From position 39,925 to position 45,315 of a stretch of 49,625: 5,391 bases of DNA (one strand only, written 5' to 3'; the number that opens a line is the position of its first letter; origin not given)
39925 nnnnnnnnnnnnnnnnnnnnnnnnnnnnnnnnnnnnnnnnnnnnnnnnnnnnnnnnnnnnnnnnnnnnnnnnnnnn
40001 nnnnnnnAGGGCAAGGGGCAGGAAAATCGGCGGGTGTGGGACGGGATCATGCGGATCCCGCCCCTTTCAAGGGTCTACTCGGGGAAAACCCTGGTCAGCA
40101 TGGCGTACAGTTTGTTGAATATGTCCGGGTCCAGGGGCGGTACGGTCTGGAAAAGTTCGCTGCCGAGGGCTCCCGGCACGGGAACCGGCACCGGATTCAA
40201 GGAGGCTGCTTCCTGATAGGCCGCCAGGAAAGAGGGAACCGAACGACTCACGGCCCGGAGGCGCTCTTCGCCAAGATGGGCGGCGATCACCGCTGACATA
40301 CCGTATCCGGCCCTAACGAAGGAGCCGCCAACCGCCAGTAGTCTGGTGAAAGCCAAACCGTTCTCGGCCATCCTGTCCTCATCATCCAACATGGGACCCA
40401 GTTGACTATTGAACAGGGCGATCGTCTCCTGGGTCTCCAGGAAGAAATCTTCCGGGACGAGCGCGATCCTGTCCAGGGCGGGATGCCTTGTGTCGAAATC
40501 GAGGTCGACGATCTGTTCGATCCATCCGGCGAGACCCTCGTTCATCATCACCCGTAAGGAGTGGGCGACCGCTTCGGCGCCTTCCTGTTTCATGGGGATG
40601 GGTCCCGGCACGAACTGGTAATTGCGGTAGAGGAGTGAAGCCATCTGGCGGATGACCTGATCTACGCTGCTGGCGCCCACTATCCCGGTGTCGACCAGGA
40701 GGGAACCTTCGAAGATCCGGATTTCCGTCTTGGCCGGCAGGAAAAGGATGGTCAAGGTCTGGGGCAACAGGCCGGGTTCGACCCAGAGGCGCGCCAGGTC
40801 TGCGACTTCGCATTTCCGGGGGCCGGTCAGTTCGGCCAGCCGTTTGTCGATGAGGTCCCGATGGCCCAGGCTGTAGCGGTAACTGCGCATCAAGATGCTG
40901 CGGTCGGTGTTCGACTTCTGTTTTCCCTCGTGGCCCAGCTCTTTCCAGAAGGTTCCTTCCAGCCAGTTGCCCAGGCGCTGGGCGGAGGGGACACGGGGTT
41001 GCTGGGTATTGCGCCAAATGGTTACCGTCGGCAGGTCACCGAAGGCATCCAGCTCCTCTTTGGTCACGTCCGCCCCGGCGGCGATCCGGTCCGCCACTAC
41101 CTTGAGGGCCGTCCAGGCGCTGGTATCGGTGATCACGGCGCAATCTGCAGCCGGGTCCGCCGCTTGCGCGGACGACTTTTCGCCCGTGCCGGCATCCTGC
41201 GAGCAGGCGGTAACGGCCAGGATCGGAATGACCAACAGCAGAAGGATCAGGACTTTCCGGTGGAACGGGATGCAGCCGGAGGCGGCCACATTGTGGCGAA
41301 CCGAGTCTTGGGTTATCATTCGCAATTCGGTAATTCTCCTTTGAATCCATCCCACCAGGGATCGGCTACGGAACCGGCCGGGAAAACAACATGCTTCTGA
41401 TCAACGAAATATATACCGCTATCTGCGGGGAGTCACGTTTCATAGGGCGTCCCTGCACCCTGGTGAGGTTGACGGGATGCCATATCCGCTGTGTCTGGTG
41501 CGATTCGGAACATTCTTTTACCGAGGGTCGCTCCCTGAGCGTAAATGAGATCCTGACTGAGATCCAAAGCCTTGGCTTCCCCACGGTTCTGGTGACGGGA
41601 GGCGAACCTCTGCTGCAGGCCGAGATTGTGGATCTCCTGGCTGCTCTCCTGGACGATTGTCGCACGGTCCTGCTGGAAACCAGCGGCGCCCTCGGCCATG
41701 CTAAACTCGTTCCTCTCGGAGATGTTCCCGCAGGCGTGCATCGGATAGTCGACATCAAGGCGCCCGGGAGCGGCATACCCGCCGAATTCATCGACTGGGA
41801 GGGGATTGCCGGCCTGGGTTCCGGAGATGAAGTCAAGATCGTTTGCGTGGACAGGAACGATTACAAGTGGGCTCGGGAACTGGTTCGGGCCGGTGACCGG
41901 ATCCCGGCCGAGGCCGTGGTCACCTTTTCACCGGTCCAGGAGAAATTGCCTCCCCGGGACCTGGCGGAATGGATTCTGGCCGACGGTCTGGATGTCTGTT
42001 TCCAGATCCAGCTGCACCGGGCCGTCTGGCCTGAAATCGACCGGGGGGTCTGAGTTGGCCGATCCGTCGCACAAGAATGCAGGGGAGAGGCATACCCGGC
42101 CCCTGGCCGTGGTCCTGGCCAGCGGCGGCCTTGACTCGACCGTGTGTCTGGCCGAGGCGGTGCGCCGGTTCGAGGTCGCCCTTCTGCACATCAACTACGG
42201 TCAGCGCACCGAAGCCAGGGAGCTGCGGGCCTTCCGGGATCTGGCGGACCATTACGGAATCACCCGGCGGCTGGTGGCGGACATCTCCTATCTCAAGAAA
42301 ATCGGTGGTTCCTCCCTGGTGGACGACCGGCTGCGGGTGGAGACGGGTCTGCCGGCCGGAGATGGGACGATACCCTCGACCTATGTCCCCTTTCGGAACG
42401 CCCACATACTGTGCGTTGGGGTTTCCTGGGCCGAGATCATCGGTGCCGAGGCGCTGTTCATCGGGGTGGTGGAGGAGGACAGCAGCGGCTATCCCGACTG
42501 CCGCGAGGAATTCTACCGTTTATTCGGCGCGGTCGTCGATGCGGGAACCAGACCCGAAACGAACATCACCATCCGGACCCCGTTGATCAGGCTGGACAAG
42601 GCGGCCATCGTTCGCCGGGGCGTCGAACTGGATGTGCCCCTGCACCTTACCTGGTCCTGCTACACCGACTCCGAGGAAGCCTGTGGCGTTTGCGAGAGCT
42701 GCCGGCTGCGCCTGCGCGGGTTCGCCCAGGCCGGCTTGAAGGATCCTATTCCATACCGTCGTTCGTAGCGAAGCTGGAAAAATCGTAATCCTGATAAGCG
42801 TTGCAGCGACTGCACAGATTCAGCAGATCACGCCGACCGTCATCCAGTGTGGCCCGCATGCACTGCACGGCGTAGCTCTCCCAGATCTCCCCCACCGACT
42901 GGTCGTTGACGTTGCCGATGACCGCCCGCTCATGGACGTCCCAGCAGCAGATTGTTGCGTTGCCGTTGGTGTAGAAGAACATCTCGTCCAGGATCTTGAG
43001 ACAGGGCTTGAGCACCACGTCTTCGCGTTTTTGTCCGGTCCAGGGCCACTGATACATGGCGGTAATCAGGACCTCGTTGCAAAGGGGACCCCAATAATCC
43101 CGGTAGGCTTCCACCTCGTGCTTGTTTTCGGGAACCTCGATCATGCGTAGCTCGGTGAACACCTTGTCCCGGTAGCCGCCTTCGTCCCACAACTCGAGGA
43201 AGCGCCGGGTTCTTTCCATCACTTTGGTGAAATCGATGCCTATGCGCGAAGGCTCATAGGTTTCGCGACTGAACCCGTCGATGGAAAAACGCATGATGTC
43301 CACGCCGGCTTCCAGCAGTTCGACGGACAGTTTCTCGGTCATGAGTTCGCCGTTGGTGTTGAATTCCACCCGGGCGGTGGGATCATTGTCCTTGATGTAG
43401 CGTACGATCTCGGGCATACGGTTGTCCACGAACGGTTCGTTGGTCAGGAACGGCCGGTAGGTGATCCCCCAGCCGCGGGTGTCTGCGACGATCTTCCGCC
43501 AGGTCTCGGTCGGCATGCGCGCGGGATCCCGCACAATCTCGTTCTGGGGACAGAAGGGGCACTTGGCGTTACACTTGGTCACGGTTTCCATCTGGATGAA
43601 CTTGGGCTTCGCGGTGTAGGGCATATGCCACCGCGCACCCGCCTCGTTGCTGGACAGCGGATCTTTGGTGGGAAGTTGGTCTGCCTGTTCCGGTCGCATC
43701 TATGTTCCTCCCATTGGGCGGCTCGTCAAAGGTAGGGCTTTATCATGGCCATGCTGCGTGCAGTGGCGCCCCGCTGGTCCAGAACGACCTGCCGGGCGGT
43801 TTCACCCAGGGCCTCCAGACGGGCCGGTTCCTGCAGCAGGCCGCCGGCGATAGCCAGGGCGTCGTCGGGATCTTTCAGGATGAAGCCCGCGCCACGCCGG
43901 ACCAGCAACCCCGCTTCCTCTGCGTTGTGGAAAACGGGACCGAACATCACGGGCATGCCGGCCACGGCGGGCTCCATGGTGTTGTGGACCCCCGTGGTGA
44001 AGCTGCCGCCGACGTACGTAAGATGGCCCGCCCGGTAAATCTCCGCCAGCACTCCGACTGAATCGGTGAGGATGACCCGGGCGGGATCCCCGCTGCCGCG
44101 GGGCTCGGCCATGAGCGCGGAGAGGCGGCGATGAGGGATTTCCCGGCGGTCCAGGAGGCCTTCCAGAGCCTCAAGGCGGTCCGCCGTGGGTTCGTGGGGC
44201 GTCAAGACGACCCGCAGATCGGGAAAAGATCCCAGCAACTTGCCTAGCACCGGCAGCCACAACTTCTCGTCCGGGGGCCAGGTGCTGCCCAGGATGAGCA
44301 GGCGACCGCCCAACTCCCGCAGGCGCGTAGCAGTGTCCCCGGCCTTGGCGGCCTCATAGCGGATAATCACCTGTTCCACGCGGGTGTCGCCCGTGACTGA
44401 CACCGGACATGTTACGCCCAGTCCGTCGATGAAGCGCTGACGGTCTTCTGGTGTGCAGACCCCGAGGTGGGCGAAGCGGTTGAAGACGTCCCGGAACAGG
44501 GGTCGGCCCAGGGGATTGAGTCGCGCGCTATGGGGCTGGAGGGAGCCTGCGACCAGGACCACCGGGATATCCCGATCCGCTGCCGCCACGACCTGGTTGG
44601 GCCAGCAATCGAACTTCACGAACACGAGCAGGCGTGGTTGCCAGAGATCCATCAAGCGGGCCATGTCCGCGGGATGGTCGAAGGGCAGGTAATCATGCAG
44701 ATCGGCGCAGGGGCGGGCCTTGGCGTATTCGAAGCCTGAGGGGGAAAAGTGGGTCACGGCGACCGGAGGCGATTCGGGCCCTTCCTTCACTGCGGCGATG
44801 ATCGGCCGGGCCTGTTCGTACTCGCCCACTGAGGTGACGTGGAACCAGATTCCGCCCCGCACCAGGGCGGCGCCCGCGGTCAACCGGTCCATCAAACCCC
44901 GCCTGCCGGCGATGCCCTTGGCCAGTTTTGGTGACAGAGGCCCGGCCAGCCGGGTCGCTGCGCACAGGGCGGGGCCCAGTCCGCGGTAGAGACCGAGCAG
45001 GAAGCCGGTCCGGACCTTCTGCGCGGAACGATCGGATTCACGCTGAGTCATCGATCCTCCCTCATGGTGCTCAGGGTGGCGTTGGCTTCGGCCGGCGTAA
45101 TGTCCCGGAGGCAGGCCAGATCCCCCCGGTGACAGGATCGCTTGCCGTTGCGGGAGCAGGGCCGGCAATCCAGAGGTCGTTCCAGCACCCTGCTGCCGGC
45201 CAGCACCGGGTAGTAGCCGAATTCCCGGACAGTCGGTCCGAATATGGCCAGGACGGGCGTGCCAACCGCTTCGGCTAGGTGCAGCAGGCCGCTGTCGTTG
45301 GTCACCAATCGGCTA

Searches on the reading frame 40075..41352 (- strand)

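Call 96: search_protein_families(library=pfam, proteins=[window:40075-41352:-], max_evalue=0.001)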
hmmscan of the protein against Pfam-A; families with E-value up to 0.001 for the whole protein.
window:40075-41352:- (425 aa): 1 family
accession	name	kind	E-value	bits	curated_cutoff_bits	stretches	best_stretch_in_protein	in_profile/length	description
PF18958.6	DUF5700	-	3.4e-07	30.4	25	1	255-386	153-281/283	Putative zinc dependent peptidase (DUF5700)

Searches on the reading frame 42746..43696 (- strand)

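Call 96: search_protein_families(library=pfam, proteins=[window:42746-43696:-], max_evalue=0.001)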
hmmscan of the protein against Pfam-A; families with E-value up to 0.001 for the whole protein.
window:42746-43696:- (316 aa): 2 families
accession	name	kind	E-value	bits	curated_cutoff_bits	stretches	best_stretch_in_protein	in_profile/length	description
PF04055.27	Radical_SAM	-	1.3e-15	58.4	29.5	1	37-171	2-142/166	Radical SAM superfamily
PF13186.11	SPASM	-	3.9e-10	40.3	21.5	1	232-299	1-67/67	Iron-sulfur cluster-binding domain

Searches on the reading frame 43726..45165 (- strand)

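Call 96: search_protein_families(library=pfam, proteins=[window:43726-45165:-], max_evalue=0.001)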
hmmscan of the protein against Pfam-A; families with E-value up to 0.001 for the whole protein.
window:43726-45165:- (479 aa): 1 family
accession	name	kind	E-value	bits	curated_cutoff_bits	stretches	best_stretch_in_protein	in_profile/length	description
PF04413.22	Glycos_transf_N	-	1.4e-39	135.9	23.9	1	104-264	17-178/179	3-Deoxy-D-manno-octulosonic-acid transferase (kdotransferase)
